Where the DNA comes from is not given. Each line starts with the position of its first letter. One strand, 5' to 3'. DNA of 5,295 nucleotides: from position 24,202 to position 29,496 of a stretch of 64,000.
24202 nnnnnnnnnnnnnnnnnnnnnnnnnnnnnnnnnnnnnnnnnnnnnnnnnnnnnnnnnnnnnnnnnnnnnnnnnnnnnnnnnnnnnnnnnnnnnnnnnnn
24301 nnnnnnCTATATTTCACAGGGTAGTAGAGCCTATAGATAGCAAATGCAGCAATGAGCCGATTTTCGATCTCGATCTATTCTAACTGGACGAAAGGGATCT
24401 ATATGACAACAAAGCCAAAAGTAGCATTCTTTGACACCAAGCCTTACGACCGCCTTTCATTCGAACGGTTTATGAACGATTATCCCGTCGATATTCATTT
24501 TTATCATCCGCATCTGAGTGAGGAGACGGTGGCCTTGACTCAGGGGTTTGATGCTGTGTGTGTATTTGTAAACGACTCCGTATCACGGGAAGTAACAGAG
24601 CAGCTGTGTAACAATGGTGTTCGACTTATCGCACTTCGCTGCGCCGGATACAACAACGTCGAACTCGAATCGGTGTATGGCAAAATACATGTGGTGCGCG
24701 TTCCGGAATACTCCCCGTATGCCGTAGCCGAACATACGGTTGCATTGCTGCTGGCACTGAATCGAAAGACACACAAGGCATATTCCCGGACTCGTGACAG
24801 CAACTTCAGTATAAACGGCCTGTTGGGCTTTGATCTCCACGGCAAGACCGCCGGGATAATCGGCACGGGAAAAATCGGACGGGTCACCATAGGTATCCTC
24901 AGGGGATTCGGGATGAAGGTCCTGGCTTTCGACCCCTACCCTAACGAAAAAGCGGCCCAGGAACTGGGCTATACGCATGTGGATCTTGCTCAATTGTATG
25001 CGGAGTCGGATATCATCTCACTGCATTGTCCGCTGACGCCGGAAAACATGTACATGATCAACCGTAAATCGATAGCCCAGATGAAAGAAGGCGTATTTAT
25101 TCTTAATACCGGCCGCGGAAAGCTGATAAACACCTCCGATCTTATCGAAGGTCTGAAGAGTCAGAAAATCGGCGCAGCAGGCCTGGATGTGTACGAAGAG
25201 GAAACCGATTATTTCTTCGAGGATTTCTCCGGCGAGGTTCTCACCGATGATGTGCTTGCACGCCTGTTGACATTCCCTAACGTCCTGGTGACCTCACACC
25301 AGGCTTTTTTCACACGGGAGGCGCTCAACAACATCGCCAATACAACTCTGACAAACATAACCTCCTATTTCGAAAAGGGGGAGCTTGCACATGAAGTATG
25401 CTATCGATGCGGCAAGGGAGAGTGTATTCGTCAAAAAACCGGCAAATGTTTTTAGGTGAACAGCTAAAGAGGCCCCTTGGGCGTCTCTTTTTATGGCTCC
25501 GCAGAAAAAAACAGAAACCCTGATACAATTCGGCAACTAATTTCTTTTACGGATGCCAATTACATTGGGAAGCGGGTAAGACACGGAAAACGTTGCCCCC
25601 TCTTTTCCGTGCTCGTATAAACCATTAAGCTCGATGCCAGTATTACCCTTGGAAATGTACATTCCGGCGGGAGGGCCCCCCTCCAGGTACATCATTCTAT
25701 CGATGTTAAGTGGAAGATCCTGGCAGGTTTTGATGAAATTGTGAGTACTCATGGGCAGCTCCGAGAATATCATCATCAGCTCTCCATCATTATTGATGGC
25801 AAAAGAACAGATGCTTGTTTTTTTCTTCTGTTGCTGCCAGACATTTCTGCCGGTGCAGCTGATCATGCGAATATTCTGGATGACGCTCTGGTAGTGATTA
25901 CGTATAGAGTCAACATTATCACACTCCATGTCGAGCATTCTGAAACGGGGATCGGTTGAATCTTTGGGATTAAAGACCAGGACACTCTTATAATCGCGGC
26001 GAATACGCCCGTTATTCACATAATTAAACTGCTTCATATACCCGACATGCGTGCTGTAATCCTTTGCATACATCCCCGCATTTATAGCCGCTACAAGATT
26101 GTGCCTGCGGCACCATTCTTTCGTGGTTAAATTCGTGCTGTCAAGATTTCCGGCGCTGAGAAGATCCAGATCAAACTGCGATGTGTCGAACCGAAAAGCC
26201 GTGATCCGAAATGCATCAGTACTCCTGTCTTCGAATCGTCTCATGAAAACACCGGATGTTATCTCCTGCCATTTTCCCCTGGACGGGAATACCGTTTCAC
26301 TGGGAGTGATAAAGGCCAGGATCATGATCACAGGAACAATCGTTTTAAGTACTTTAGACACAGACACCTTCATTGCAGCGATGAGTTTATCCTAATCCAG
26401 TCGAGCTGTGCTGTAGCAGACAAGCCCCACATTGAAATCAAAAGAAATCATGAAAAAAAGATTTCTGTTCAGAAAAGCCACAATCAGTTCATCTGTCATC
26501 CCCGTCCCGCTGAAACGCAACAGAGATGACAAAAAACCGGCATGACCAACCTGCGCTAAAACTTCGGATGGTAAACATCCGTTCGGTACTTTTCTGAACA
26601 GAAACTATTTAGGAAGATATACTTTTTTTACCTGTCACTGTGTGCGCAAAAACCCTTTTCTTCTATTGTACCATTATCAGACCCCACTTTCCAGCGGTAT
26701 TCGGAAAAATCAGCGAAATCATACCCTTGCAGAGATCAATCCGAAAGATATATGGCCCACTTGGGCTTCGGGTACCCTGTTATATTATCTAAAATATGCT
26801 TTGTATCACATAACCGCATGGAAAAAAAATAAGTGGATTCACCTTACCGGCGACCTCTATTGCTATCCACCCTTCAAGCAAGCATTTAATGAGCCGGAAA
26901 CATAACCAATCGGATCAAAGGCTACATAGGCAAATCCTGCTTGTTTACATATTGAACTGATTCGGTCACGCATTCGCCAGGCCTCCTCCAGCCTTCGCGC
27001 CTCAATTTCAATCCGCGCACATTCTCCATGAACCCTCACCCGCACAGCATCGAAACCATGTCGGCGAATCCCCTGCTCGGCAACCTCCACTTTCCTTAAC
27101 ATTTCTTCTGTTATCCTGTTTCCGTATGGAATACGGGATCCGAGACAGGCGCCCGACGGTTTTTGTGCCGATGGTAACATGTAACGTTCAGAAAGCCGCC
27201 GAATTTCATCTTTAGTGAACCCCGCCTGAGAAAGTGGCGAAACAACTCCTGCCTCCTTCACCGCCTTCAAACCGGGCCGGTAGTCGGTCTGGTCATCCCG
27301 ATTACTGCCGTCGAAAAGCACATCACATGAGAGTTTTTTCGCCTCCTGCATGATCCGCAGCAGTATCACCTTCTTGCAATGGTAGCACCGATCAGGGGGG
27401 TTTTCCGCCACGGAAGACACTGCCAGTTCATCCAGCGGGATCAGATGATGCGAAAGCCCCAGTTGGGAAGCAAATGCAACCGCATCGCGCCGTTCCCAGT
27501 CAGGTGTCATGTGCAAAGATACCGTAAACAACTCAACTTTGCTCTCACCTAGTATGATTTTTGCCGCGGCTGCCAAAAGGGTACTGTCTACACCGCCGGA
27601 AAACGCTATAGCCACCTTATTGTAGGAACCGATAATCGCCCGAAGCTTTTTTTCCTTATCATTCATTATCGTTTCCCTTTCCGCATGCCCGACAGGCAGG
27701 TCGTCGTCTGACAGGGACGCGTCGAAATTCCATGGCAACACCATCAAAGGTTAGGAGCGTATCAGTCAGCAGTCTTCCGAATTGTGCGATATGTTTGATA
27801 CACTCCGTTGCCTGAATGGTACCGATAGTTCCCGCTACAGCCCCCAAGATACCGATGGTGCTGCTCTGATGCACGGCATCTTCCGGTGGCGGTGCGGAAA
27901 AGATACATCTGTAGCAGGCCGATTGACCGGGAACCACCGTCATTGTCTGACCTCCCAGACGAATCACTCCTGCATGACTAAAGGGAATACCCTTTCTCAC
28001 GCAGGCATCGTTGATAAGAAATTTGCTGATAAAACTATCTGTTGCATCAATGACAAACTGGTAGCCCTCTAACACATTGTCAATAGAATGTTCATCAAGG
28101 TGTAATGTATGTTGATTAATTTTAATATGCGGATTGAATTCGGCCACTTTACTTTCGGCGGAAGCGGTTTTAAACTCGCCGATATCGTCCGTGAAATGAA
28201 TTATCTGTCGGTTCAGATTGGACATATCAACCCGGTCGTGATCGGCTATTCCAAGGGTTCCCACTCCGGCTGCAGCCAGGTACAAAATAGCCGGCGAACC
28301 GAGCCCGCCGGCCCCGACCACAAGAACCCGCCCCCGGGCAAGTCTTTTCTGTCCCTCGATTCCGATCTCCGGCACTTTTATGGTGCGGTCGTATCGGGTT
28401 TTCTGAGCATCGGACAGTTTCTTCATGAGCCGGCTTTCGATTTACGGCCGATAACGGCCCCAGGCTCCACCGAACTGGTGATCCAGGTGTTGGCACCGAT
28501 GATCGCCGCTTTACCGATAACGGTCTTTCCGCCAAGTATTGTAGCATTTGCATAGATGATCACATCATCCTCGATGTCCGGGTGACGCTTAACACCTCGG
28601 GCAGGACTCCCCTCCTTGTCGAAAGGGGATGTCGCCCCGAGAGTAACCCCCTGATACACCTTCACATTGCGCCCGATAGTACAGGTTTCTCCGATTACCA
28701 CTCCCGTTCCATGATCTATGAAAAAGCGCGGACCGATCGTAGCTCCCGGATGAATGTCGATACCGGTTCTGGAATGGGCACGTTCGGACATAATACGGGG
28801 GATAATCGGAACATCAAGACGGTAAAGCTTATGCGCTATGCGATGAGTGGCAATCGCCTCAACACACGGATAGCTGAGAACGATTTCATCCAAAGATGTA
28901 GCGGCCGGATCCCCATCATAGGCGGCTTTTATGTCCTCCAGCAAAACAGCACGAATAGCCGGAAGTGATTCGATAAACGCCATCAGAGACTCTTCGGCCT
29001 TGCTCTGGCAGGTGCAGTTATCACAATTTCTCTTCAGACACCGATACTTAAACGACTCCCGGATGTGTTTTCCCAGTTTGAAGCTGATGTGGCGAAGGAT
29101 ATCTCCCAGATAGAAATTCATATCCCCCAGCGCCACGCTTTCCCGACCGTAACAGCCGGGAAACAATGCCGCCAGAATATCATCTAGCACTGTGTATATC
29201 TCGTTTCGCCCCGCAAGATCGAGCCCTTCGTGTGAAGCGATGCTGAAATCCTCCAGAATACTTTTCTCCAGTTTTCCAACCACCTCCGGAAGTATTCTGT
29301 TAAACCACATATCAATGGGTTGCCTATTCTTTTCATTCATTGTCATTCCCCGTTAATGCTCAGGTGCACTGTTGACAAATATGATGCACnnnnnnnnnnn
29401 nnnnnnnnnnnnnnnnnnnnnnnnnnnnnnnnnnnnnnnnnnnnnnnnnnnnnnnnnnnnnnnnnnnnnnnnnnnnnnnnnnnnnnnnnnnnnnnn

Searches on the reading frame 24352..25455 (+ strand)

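Call 37: search_protein_families(library=pfam, proteins=[window:24352-25455:+], max_evalue=0.00001)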
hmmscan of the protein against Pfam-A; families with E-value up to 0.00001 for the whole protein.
window:24352-25455:+ (367 aa): 2 families
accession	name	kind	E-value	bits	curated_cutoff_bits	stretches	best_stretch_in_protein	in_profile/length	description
PF02826.25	2-Hacid_dh_C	-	5.7e-54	182.6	25.1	1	130-318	1-178/178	D-isomer specific 2-hydroxyacid dehydrogenase, NAD binding domain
PF00389.36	2-Hacid_dh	-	1.1e-27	96.8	24.6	1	25-349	2-133/134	D-isomer specific 2-hydroxyacid dehydrogenase, catalytic domain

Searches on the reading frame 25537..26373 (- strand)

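Call 37: search_protein_families(library=pfam, proteins=[window:25537-26373:-], max_evalue=0.00001)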
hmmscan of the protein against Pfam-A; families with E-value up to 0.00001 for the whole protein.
window:25537-26373:- (278 aa): 1 family
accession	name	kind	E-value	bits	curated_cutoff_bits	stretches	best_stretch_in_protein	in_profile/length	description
PF09992.14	NAGPA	-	1.3e-09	38.9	25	1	92-274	2-168/169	Phosphodiester glycosidase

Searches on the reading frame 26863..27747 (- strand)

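Call 37: search_protein_families(library=pfam, proteins=[window:26863-27747:-], max_evalue=0.00001)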
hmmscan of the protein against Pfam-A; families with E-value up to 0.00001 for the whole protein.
window:26863-27747:- (294 aa): 3 families
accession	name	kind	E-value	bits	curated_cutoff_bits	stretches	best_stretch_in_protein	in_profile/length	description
PF24167.1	DUF7411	-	9.1e-10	38.9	28.7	1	44-190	2-148/194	Family of unknown function (DUF7411)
PF00733.27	Asn_synthase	-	2e-07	31.4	21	1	44-111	19-85/354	Asparagine synthase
PF02540.23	NAD_synthase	-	9.4e-07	28.6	21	1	42-109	18-85/242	NAD synthase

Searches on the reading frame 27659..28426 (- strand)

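Call 38: search_protein_families(library=pfam, proteins=[window:27659-28426:-], max_evalue=0.00001)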
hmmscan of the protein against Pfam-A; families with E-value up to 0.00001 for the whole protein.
window:27659-28426:- (255 aa): 1 family
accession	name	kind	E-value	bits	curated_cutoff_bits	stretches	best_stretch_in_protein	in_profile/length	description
PF00899.27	ThiF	-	2.5e-74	249.8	28.1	1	12-246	1-237/238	ThiF family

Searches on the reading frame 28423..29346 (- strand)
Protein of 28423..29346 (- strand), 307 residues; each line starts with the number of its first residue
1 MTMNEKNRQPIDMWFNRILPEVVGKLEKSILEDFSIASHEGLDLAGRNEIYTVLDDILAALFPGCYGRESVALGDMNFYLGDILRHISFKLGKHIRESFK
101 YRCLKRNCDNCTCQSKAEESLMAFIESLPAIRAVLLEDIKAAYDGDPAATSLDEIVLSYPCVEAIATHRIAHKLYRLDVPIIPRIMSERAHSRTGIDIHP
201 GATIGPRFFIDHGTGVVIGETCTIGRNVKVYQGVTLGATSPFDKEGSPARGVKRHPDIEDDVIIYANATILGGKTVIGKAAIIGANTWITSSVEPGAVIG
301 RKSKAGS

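Call 38: search_protein_families(library=pfam, proteins=[window:28423-29346:-], max_evalue=0.00001)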
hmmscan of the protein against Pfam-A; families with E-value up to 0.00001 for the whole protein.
window:28423-29346:- (307 aa): 2 families
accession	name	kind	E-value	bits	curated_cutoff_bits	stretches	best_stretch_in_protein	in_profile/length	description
PF00132.30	Hexapep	-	5.1e-09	35.9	27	0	202-237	2-35/36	Bacterial transferase hexapeptide (six repeats)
PF25084.1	LbH_EIF2B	-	6.2e-06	26.6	54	0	263-293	10-40/105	EIF2B subunit epsilon LbH domain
